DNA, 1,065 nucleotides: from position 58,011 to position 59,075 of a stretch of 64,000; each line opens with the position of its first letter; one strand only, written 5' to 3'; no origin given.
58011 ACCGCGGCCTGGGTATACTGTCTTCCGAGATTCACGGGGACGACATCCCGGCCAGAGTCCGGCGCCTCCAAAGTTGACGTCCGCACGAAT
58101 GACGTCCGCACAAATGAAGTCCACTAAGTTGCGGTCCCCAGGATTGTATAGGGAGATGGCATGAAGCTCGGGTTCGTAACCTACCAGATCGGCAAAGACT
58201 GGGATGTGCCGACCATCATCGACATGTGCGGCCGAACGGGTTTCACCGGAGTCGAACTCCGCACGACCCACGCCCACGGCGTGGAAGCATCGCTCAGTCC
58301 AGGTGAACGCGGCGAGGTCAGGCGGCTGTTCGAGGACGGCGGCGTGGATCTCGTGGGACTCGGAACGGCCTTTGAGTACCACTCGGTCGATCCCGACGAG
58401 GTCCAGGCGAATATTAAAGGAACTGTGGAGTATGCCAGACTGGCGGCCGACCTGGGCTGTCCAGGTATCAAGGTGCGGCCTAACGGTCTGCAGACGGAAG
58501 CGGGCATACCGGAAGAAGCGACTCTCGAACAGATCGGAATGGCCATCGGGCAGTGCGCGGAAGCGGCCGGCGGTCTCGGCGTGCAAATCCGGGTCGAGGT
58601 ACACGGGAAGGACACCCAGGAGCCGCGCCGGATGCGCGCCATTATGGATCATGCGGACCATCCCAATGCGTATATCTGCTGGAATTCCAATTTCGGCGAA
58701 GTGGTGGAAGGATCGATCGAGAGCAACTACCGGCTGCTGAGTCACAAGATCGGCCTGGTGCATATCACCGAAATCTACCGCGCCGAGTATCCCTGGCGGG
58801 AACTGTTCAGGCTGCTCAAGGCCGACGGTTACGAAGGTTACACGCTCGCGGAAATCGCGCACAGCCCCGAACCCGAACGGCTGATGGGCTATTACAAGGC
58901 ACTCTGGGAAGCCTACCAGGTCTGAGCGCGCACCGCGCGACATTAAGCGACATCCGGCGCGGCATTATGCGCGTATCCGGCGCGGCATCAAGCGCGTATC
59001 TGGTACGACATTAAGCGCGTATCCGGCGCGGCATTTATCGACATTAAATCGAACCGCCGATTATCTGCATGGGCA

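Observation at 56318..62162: MocA/MocC-like dehydrogenase + TIM-barrel + class-III aminotransferase + nucleotidyltransferase cluster suggests aminocyclitol or aminosugar metabolism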

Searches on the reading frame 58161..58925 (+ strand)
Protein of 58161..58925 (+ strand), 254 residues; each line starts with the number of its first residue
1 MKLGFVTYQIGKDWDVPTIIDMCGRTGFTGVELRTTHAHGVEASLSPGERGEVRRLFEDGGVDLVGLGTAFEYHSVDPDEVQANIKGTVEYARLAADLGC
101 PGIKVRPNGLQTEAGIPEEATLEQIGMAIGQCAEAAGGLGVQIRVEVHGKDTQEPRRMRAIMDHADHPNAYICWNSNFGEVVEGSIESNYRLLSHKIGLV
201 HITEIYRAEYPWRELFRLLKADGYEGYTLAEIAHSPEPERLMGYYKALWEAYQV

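Call 3: search_protein_families(library=pfam, proteins=[window:58161-58925:+])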
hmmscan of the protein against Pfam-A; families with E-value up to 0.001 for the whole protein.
window:58161-58925:+ (254 aa): 1 family
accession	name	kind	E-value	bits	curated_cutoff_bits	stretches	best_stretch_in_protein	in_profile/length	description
PF01261.30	AP_endonuc_2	-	2e-19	70.7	31.1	1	25-239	6-236/249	Xylose isomerase-like TIM barrel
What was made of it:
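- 58161..58925 (+): TIM: xylose-isomerase-like (AP_endonuc_2) TIM barrel, 254 aa. Predicted metal-dependent epimerase or isomerase acting next to a carbonyl. Pfam PF01261, E = 2e-19 (call 3).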

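Call 4: search_protein_families(library=ncbifam, proteins=[window:58161-58925:+])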
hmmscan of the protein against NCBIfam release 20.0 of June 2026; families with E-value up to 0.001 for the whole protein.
window:58161-58925:+ (254 aa): 0 families

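Call 10: search_solved_structures(query=window:58161-58925:+, max_evalue=0.01)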
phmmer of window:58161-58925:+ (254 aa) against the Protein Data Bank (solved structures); distinct sequences matched with E-value up to 0.01: 0.
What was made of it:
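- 58161..58925 (+): No NCBIfam hit (call 4) and no single-sequence PDB hit (call 10).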

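Call 24: find_homologous_proteins(query=window:58161-58925:+, max_evalue=1e-10)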
Query window:58161-58925:+ (254 aa): 6420 proteins with E <= 1e-10 among 8000 candidates; the best 120 are listed.
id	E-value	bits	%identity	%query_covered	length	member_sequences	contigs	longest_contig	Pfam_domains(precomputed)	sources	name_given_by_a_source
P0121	2.4e-160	550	93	100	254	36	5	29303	PF01261.31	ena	-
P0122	1.6e-156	537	91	100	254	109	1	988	PF01261.31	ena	-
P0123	2.6e-154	530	90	100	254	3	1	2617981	PF01261.31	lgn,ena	-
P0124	2.0e-150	517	87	100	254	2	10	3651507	PF01261.31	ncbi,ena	-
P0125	5.8e-150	516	86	99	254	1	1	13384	PF01261.31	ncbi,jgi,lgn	-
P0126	7.2e-150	515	87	100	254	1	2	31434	PF01261.31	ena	-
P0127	1.9e-149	514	87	100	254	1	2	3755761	PF01261.31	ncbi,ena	-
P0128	2.1e-149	514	87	100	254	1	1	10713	PF01261.31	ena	-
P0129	2.5e-149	514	87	100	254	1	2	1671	PF01261.31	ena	-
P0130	2.8e-149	513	86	100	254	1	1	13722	PF01261.31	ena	-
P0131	2.8e-149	513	86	100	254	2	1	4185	PF01261.31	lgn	-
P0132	3.1e-149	513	88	100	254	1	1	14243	PF01261.31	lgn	-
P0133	3.9e-149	513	87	100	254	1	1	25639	PF01261.31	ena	-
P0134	9.2e-149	512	86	100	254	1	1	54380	PF01261.31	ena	-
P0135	1.2e-147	508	86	100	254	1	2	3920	PF01261.31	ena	-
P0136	4.4e-147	506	86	100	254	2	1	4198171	PF01261.31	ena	-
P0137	5.8e-147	506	85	100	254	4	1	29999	PF01261.31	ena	-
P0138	9.8e-146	502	84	100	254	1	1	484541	PF01261.31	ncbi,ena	-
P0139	2.1e-139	481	80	100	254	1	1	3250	PF01261.31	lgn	-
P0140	7.7e-138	476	77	100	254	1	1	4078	PF01261.31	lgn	-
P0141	3.2e-135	467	77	100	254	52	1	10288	PF01261.31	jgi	-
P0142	7.4e-132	456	75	100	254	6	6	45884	PF01261.31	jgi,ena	-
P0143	2.1e-130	452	75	100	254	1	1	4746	PF01261.31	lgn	-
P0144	6.1e-129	447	75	100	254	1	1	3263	PF01261.31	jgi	jgi:sugar phosphate isomerase/epimerase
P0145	1.1e-128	446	76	100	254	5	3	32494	PF01261.31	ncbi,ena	-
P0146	4.6e-128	444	75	100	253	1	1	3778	PF01261.31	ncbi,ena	-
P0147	8.4e-125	433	71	99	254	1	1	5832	PF01261.31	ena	-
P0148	3.5e-124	431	74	100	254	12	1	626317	PF01261.31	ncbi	-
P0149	4.5e-124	431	71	99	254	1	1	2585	PF01261.31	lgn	-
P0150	4.7e-124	431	72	99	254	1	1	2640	PF01261.31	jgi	jgi:sugar phosphate isomerase/epimerase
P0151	8.9e-124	430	72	100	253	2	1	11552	PF01261.31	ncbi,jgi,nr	ncbi:MAG: TIM barrel protein [Candidatus Latescibacteria bacterium]|jgi:sugar phosphate isomerase/ep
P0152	4.2e-123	428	71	100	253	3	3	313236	PF01261.31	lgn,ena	-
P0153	2.6e-122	425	72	99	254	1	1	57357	PF01261.31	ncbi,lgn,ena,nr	ncbi:MAG: sugar phosphate isomerase/epimerase [Gemmatimonadota bacterium]|nr:sugar phosphate isomera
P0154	2.6e-122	425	71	99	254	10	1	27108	PF01261.31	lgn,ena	-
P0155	2.9e-121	422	70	100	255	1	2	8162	PF01261.31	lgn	-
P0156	3.0e-121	422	71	100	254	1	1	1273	PF01261.31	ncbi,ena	-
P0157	2.1e-120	419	71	99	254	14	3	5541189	PF01261.31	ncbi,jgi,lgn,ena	jgi:sugar phosphate isomerase/epimerase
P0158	2.5e-120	419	72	100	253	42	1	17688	PF01261.31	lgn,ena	-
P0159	3.3e-120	418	68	100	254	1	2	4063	PF01261.31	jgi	-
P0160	4.1e-120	418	69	99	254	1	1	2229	PF01261.31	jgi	jgi:sugar phosphate isomerase/epimerase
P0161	6.6e-120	417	69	100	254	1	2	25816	PF01261.31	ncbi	-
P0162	2.1e-119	415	70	99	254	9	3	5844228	PF01261.31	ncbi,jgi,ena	jgi:sugar phosphate isomerase/epimerase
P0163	3.0e-119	415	71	99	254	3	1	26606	PF01261.31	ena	-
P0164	3.2e-119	415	71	100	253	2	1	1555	PF01261.31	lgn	-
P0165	3.7e-119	415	70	100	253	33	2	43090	PF01261.31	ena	-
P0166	4.2e-119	414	76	92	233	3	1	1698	PF01261.31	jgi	jgi:sugar phosphate isomerase/epimerase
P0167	6.6e-119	414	70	100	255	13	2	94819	PF01261.31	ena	-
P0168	9.7e-119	413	68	100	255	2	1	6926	PF01261.31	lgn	-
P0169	1.5e-118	413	71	99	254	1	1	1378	PF01261.31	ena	-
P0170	1.8e-118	412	70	100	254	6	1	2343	PF01261.31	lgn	-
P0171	3.1e-118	412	67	99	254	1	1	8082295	PF01261.31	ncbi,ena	-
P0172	4.1e-118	411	69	100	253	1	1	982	PF01261.31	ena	-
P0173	4.9e-118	411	71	99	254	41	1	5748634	PF01261.31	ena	-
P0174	1.5e-117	409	70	100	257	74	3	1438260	PF01261.31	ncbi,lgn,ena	-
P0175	1.8e-117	409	67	100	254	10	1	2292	PF01261.31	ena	-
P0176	1.9e-117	409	67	100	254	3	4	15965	PF01261.31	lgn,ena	-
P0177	2.4e-117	409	69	99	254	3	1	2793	PF01261.31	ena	-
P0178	2.8e-117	409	68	100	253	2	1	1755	PF01261.31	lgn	-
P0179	2.8e-117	409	70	100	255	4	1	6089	PF01261.31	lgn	-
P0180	6.2e-117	407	67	99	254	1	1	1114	PF01261.31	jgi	jgi:sugar phosphate isomerase/epimerase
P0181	9.4e-117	407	68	99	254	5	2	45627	PF01261.31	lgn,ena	-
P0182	1.3e-116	406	70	100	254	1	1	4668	PF01261.31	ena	-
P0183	1.4e-116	406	67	99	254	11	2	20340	PF01261.31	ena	-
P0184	1.6e-116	406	69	99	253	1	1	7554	PF01261.31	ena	-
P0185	2.9e-116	405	69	100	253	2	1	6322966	PF01261.31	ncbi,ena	-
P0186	3.4e-116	405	68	99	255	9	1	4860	PF01261.31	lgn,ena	-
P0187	3.4e-116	405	66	99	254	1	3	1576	PF01261.31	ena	-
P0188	3.7e-116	405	67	100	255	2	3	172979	PF01261.31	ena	-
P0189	3.9e-116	405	67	99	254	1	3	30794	PF01261.31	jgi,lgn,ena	jgi:sugar phosphate isomerase/epimerase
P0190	5.1e-116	404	67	99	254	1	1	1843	PF01261.31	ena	-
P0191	5.7e-116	404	67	99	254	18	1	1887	PF01261.31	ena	-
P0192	8.8e-116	404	68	100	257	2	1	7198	PF01261.31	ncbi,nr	ncbi:MAG: sugar phosphate isomerase/epimerase [bacterium]|nr:sugar phosphate isomerase/epimerase [ba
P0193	1.0e-115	403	69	100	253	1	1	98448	PF01261.31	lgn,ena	-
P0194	1.1e-115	403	69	100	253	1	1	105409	PF01261.31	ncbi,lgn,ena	-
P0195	1.4e-115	403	68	100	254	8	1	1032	PF01261.31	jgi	jgi:sugar phosphate isomerase/epimerase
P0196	2.6e-115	402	67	99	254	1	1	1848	PF01261.31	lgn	-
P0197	5.9e-115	401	68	100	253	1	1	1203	PF01261.31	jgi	jgi:sugar phosphate isomerase/epimerase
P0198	7.4e-115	401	69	100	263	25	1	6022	PF01261.31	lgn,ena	-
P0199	1.0e-114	400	69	100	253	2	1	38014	PF01261.31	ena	-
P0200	1.0e-114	400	68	100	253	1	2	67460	PF01261.31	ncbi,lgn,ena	-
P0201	1.0e-114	400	68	100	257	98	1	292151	PF01261.31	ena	-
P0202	1.2e-114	400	66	100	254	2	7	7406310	PF01261.31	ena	-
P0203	1.4e-114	400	67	99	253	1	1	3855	PF01261.31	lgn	-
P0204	2.4e-114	399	68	100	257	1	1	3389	PF01261.31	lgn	-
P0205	2.5e-114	399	68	100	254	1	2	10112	PF01261.31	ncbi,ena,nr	ncbi:MAG: sugar phosphate isomerase/epimerase [bacterium]|nr:sugar phosphate isomerase/epimerase [ba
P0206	3.2e-114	398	67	99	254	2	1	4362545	PF01261.31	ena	-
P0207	8.7e-114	397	68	100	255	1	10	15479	PF01261.31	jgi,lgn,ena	-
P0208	1.0e-113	397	67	100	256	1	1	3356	PF01261.31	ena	-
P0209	1.1e-113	397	69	100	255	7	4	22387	PF01261.31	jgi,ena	jgi:sugar phosphate isomerase/epimerase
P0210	2.6e-113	395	68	100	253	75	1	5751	PF01261.31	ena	-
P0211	4.1e-113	395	66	99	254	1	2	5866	PF01261.31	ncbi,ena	-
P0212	5.2e-113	395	64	99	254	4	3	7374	PF01261.31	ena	-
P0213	6.5e-113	394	64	99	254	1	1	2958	PF01261.31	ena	-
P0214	6.7e-113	394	68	100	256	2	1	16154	PF01261.31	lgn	-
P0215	8.7e-113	394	67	100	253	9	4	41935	PF01261.31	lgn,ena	-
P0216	9.1e-113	394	65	100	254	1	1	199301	PF01261.31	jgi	jgi:sugar phosphate isomerase/epimerase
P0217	1.3e-112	393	67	100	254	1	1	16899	PF01261.31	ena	-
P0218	1.3e-112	393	68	100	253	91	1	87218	PF01261.31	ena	-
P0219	1.4e-112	393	66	99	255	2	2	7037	PF01261.31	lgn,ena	-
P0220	1.9e-112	393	68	100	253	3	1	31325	PF01261.31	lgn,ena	-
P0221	2.5e-112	392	67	100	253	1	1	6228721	PF01261.31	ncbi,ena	-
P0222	4.8e-112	391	66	100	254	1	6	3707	PF01261.31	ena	-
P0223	5.1e-112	391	66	100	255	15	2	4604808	PF01261.31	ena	-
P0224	6.7e-112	391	67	100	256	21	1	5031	PF01261.31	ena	-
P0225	9.2e-112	390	67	100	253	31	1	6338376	PF01261.31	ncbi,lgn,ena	-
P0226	9.2e-112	390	64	99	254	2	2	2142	PF01261.31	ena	-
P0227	1.3e-111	390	67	99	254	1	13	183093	PF01261.31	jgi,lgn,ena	jgi:sugar phosphate isomerase/epimerase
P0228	1.5e-111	390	65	99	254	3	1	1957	PF01261.31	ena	-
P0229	1.5e-111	390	66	100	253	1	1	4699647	PF01261.31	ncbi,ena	-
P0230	6.2e-111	388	65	99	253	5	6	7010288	PF01261.31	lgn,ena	-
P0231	7.6e-111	387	64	99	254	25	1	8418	PF01261.31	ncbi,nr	ncbi:MAG: sugar phosphate isomerase/epimerase [Candidatus Latescibacteria bacterium]|nr:sugar phosph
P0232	2.0e-110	386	65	99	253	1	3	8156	PF01261.31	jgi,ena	jgi:sugar phosphate isomerase/epimerase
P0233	2.4e-110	386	65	99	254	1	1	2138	PF01261.31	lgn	-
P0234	7.6e-110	384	66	100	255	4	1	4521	PF01261.31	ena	-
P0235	1.2e-109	384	65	100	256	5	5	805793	PF01261.31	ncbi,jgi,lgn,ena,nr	ncbi:MAG: xylose isomerase [Gemmatimonadetes bacterium]|nr:xylose isomerase [Gemmatimonadota bacteri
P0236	1.8e-109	383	64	100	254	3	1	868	PF01261.31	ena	-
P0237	2.2e-109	383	64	99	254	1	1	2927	PF01261.31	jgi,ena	-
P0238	2.8e-109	382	65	100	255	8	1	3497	PF01261.31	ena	-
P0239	1.0e-108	380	63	99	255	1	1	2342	PF01261.31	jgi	jgi:sugar phosphate isomerase/epimerase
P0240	1.4e-108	380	64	100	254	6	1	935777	PF01261.31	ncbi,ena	-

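Call 26: find_encoding_contigs(protein=P0171, flank=7000, max_places=1)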
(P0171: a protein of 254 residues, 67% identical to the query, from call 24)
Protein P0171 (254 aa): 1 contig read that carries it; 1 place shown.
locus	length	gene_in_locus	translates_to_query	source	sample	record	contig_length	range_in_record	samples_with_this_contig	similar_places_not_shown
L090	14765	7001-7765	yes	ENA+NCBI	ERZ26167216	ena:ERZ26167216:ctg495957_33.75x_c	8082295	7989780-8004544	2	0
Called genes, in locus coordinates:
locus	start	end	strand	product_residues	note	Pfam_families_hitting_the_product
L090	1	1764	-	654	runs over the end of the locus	PF00773:RNB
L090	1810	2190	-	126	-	PF01042:Ribonuc_L-PSP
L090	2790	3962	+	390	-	PF00027:cNMP_binding, PF07228:SpoIIE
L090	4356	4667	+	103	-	PF00912:Transgly (weak)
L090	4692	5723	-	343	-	PF00107:ADH_zinc_N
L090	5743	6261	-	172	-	PF13302:Acetyltransf_3 (weak), PF00583:Acetyltransf_1, PF13508:Acetyltransf_7, PF14542:Acetyltransf_CG (faint)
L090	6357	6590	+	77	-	-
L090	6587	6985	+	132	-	PF13650:Asp_protease_2, PF13975:gag-asp_proteas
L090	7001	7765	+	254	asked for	PF01261:AP_endonuc_2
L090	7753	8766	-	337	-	PF03747:ADP_ribosyl_GH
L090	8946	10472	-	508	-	PF05598:DUF772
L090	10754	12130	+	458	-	PF00939:Na_sulph_symp, PF03600:CitMHS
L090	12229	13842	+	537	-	PF01855:POR_N (weak), PF02775:TPP_enzyme_C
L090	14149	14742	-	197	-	-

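Call 27: find_encoding_contigs(protein=P0162, flank=7000, max_places=2)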
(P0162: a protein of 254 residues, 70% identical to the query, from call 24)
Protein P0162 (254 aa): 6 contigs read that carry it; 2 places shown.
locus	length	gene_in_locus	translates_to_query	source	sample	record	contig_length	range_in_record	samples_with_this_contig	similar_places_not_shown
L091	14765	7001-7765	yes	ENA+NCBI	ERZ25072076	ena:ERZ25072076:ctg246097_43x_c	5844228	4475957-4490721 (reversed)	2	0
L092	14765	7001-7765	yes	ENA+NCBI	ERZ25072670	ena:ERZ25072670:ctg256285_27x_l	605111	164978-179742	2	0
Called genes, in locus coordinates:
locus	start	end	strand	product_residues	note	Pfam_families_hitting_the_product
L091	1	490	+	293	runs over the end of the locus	PF00140:Sigma70_r1_2, PF04542:Sigma70_r2, PF04539:Sigma70_r3, PF04545:Sigma70_r4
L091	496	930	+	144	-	PF00903:Glyoxalase, PF13669:Glyoxalase_4 (weak)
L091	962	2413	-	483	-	PF02347:GDC-P (weak), PF00266:Aminotran_5 (weak), PF21478:GcvP2_C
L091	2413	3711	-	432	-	PF02347:GDC-P, PF00155:Aminotran_1_2 (weak), PF00266:Aminotran_5 (weak)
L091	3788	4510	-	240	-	PF01073:3Beta_HSD (weak), PF01370:Epimerase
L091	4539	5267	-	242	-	PF01073:3Beta_HSD (weak), PF01370:Epimerase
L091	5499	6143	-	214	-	PF01370:Epimerase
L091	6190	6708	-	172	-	PF00583:Acetyltransf_1, PF13508:Acetyltransf_7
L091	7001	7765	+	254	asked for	PF01261:AP_endonuc_2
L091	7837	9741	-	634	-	-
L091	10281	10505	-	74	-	-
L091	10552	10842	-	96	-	PF01381:HTH_3 (weak)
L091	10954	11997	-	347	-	-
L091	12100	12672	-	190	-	PF00583:Acetyltransf_1, PF13508:Acetyltransf_7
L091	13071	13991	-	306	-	PF18928:DUF5677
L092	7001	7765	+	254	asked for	PF01261:AP_endonuc_2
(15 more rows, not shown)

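Call 28: find_encoding_contigs(protein=P0235, flank=7000, max_places=2)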
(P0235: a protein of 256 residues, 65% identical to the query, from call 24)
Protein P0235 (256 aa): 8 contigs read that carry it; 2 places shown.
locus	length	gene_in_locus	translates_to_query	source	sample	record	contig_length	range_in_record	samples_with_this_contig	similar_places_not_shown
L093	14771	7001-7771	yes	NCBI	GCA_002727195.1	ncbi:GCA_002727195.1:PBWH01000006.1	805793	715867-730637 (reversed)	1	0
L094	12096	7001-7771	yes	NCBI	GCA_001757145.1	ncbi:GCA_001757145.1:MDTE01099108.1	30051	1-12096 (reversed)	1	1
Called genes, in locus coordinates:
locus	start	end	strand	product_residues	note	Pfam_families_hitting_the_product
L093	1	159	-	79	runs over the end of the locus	-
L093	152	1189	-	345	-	PF00941:FAD_binding_5, PF03450:CO_deh_flav_C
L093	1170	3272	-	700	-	PF01315:Ald_Xan_dh_C, PF02738:MoCoBD_1, PF20256:MoCoBD_2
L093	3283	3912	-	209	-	PF01799:Fer2_2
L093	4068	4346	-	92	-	PF00578:AhpC-TSA, PF08534:Redoxin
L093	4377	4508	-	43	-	PF08534:Redoxin, PF00578:AhpC-TSA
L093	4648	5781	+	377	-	-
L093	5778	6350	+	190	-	-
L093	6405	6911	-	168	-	-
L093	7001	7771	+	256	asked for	PF01261:AP_endonuc_2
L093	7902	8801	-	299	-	PF00701:DHDPS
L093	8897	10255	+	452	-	PF00939:Na_sulph_symp, PF03600:CitMHS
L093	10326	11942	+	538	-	PF02775:TPP_enzyme_C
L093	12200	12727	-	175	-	-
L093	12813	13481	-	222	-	PF10502:Peptidase_S26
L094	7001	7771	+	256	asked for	PF01261:AP_endonuc_2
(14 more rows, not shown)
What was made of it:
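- TIM orthologues at 65-70% identity stand alone (calls 26-28).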

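Call 41: predict_structure(alignment_id=A2)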
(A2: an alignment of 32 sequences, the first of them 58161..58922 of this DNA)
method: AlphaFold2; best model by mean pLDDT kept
length: 254 residues; sequences in the alignment: 32
mean_pLDDT: 93.5   pTM: 0.89
mean pLDDT of the five models: 93.5, 93.2, 93.1, 90.6, 87.4
residues with pLDDT >= 90: 209; 70-90: 45; 50-70: 0; < 50: 0
segments of 3 or more residues with pLDDT < 50: none
pLDDT, mean of each block of 10 residues (from residue 1): 96 96 98 85 89 97 92 90 94 95 90 94 97 97 87 91 97 89 93 95 92 97 96 96 97 90
secondary structure, 60 per line:
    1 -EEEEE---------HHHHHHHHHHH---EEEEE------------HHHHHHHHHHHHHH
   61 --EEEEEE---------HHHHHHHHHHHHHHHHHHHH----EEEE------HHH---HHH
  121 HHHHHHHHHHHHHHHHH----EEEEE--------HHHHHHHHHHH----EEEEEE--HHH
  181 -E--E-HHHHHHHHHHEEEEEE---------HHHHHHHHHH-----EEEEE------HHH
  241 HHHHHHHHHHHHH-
elements in order: E2-6 H16-26 E30-34 H47-60 E63-68 H78-97 E102-105 H118-137 E142-146 H155-165 E170-175 H187-196 E197-202 H212-221 E227-231 H238-253
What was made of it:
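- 58161..58925 (+): The model has pLDDT 93.5 (call 41).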
